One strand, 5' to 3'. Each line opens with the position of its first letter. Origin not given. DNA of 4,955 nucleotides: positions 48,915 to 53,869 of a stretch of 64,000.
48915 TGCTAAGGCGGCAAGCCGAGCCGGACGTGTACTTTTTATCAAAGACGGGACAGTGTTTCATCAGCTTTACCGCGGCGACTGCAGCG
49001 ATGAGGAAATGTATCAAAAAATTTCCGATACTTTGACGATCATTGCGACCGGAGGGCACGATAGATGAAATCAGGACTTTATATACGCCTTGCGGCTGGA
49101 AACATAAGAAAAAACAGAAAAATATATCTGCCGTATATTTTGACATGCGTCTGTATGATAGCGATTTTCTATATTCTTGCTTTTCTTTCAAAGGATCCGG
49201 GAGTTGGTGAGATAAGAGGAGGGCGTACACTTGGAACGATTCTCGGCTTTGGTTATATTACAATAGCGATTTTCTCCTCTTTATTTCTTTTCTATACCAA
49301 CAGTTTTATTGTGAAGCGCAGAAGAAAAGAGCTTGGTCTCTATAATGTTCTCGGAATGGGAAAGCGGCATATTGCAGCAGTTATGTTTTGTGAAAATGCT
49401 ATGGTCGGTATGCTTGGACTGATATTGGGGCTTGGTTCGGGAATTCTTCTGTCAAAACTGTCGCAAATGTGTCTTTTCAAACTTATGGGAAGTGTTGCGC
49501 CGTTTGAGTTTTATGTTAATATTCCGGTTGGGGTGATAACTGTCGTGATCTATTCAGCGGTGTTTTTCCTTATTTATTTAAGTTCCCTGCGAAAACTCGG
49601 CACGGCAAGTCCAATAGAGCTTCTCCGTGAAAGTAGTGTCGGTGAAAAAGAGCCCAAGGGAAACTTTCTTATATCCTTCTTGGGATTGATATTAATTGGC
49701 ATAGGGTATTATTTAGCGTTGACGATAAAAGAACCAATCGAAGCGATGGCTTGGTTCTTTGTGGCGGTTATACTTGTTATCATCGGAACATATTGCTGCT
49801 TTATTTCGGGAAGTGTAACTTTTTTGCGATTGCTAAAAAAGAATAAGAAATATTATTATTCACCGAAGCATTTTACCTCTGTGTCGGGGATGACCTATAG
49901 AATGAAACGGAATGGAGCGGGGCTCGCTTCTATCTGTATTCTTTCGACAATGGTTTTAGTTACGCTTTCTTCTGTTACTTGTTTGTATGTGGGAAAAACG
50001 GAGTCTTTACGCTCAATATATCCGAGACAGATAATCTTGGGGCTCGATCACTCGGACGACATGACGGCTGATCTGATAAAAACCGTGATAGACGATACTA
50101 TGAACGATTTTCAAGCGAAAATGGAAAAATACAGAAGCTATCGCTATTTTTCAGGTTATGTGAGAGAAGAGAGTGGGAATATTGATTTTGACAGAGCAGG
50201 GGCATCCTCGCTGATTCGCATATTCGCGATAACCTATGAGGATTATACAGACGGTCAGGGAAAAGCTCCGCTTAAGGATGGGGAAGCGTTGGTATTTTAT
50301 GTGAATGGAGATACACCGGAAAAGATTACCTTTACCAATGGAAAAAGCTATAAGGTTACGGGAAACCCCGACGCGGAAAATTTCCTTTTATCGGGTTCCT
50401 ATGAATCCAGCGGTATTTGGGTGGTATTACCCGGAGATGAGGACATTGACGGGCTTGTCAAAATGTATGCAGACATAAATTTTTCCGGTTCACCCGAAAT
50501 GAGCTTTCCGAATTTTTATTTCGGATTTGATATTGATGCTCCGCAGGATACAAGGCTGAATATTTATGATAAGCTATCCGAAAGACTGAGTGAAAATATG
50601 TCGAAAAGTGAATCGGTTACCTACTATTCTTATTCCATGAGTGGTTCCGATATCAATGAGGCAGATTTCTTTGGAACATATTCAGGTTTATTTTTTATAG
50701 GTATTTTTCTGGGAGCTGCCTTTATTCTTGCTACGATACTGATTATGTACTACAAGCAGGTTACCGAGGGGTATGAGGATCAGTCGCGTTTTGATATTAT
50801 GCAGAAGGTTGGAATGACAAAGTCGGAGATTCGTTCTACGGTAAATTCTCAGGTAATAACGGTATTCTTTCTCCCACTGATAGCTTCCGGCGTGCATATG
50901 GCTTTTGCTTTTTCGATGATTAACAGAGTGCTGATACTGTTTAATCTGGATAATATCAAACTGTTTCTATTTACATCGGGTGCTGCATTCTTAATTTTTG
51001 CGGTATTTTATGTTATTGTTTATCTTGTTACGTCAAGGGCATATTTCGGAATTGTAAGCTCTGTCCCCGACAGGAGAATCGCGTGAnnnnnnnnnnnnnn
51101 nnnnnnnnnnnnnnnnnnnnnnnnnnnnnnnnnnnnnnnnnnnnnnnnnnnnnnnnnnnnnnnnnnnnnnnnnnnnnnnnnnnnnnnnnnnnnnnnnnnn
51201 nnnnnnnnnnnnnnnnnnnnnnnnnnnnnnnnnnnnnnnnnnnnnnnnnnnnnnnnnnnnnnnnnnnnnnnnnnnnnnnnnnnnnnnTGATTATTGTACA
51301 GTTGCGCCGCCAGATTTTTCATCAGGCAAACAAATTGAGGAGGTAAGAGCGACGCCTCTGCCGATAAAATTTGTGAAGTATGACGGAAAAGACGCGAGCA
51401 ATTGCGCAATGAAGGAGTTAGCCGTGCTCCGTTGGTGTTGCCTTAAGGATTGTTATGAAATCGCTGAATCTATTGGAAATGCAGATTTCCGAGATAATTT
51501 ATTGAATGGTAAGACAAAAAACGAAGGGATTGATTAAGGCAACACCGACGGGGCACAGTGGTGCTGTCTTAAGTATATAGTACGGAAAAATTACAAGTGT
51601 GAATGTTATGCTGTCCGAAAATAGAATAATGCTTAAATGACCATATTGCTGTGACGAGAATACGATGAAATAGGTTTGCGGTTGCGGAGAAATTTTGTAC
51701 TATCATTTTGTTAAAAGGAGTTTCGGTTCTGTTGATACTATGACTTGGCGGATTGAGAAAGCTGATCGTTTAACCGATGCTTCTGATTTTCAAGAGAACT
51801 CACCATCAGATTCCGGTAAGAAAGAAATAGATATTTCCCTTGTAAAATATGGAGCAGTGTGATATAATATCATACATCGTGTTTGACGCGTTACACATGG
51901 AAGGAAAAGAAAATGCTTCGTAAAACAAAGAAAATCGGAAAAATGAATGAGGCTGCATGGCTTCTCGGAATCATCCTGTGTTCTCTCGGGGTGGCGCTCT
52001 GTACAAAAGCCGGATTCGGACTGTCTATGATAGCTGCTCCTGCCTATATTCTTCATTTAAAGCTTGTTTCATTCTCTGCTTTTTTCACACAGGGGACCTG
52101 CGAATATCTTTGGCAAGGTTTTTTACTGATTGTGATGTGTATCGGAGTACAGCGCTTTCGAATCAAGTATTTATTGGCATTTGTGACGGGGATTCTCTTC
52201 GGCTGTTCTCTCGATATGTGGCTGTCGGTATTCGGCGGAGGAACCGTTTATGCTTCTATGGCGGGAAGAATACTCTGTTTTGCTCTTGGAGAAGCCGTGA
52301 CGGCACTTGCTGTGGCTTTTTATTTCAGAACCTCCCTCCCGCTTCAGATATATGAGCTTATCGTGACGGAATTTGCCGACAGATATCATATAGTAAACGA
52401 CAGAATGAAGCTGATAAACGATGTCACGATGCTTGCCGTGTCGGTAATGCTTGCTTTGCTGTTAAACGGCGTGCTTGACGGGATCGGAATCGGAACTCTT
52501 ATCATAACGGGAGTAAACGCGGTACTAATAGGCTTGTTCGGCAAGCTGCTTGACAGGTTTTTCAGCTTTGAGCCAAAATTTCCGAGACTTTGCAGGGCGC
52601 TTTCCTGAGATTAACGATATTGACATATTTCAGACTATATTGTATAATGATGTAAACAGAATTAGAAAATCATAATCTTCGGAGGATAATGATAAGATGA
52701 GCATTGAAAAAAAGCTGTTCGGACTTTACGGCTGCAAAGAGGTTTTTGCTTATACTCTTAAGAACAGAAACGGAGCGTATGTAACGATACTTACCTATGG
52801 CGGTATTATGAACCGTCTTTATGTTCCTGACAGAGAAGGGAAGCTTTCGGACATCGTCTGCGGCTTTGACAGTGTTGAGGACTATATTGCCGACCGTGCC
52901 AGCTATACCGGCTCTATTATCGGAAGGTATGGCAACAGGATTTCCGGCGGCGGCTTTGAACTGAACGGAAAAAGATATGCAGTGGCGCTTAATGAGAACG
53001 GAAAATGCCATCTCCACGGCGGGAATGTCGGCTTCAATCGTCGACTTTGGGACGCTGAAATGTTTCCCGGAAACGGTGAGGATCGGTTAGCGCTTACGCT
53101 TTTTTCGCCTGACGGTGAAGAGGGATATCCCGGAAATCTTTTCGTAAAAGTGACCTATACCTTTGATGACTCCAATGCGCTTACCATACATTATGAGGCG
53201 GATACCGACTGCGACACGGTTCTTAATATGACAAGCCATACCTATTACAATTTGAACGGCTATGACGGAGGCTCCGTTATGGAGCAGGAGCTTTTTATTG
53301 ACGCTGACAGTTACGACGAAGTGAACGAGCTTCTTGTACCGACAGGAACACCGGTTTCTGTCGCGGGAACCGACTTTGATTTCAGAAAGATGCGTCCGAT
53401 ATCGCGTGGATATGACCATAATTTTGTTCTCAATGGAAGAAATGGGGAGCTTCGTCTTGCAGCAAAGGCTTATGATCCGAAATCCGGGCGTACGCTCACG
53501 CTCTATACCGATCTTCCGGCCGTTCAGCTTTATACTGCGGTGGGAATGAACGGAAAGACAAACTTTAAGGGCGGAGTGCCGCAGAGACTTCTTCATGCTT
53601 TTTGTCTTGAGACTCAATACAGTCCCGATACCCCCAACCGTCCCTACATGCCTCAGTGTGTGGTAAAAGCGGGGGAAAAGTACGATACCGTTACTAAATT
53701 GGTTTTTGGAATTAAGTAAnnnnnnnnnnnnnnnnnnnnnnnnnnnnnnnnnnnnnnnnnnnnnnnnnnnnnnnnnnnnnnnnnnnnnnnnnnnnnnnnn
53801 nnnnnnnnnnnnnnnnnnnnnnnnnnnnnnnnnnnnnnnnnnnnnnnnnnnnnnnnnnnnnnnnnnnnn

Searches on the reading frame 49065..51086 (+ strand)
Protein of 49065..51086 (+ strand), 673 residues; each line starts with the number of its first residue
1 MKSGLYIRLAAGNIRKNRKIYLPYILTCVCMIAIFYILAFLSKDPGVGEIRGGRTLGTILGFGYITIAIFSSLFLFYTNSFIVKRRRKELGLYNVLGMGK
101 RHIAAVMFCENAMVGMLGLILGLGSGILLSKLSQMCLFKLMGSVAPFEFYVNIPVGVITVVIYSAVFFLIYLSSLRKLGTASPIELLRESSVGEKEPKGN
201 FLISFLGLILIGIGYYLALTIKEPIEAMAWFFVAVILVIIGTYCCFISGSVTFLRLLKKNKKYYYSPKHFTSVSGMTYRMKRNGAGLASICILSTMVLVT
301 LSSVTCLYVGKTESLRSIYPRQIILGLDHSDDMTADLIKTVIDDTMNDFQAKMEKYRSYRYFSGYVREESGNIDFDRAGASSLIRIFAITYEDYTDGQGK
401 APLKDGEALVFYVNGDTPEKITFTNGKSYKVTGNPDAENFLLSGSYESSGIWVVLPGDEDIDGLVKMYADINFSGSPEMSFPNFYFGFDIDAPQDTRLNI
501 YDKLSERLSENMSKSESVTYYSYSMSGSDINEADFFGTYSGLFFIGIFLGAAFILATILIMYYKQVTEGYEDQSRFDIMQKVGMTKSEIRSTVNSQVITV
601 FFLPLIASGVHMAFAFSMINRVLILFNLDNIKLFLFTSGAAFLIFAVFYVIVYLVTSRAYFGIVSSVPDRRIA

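Call 22: search_protein_families(library=pfam, proteins=[window:49065-51086:+])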
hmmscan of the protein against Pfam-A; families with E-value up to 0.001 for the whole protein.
window:49065-51086:+ (673 aa): 1 family
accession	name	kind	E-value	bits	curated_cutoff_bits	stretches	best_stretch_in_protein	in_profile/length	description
PF02687.27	FtsX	-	1.4e-17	64.3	25.5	2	65-182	5-119/120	FtsX-like permease C-terminal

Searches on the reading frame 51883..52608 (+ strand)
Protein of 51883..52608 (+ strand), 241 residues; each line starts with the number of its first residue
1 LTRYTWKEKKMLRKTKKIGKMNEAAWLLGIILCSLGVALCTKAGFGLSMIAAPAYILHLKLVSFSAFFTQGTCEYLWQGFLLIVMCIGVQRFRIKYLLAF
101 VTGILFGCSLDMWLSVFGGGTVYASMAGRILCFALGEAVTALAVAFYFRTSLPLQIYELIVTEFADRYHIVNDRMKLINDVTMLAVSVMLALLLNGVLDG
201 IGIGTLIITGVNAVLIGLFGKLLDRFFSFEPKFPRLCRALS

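Call 22: search_protein_families(library=pfam, proteins=[window:51883-52608:+])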
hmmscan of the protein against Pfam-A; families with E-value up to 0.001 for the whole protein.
window:51883-52608:+ (241 aa): 1 family
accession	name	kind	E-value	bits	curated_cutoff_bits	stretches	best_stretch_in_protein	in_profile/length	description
PF19700.5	DUF6198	-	3.7e-17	63.1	27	1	21-228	9-210/217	Family of unknown function (DUF6198)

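Call 27: find_encoding_contigs(protein=window:51883-52608:+, flank=3000, max_places=10)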
Protein window:51883-52608:+ (241 aa): no gene with exactly this product is on record in the collection.
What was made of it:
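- Tried and rejected: The exact-protein look-up for the DUF6198 neighbour found nothing (call 27).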

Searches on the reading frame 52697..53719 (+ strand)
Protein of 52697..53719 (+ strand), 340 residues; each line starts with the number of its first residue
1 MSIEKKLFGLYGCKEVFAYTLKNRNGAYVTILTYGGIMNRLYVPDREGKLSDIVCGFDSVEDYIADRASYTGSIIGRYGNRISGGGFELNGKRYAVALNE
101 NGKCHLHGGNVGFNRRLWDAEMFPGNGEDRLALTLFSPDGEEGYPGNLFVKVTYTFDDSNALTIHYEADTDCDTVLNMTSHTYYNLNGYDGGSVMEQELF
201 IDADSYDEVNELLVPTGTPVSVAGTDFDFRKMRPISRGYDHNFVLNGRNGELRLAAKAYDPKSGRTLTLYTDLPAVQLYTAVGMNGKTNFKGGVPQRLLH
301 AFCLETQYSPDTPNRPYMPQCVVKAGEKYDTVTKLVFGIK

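Call 22: search_protein_families(library=pfam, proteins=[window:52697-53719:+])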
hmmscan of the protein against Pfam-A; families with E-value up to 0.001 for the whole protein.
window:52697-53719:+ (340 aa): 1 family
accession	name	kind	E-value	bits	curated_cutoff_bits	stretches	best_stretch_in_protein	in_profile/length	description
PF01263.26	Aldose_epim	-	2.6e-74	250.7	27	1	19-334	3-297/299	Aldose 1-epimerase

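Call 29: find_encoding_contigs(protein=window:52697-53719:+, flank=3000, max_places=10)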
Protein window:52697-53719:+ (340 aa): 22 contigs read that carry it; 10 places shown.
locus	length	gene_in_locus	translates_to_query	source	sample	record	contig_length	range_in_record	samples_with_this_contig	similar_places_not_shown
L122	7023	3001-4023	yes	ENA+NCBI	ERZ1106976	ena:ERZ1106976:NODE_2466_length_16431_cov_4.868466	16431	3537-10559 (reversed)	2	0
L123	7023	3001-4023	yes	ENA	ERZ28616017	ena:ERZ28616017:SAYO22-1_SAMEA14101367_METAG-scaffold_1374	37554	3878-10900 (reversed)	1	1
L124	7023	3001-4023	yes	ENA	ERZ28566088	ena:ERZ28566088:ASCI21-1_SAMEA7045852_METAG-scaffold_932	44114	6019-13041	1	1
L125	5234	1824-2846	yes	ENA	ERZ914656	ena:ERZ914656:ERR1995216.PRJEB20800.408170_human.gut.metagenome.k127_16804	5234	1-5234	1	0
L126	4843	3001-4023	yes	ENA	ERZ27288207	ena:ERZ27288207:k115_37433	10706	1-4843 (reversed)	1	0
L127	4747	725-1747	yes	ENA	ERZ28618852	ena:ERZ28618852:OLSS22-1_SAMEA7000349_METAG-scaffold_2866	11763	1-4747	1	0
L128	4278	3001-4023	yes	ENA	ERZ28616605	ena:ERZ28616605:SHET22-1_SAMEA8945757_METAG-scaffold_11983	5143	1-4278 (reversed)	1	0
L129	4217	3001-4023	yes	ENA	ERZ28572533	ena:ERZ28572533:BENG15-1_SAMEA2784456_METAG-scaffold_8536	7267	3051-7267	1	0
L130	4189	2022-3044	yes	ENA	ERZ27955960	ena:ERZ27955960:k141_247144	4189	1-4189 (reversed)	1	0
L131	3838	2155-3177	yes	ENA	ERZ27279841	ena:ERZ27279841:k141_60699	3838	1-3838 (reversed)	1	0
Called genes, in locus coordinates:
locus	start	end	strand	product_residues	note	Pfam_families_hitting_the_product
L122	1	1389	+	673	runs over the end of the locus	PF02687:FtsX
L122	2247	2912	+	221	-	PF19700:DUF6198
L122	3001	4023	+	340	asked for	PF01263:Aldose_epim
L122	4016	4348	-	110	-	-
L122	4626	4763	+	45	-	-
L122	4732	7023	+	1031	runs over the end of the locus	PF18989:DUF5722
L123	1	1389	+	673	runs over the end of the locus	PF02687:FtsX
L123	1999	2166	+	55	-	-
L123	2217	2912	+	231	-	PF19700:DUF6198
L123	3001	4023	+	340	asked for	PF01263:Aldose_epim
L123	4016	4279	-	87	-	-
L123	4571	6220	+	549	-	PF00370:FGGY_N, PF02782:FGGY_C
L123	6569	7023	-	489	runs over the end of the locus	PF00478:IMPDH, PF00571:CBS, PF03060:NMO, PF00977:His_biosynth (faint), PF01070:FMN_dh (weak)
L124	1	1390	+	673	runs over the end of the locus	PF02687:FtsX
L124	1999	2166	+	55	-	-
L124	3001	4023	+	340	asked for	PF01263:Aldose_epim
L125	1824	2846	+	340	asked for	PF01263:Aldose_epim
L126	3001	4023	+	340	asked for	PF01263:Aldose_epim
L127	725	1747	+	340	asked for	PF01263:Aldose_epim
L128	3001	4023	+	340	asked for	PF01263:Aldose_epim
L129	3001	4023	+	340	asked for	PF01263:Aldose_epim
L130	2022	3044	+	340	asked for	PF01263:Aldose_epim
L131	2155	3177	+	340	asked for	PF01263:Aldose_epim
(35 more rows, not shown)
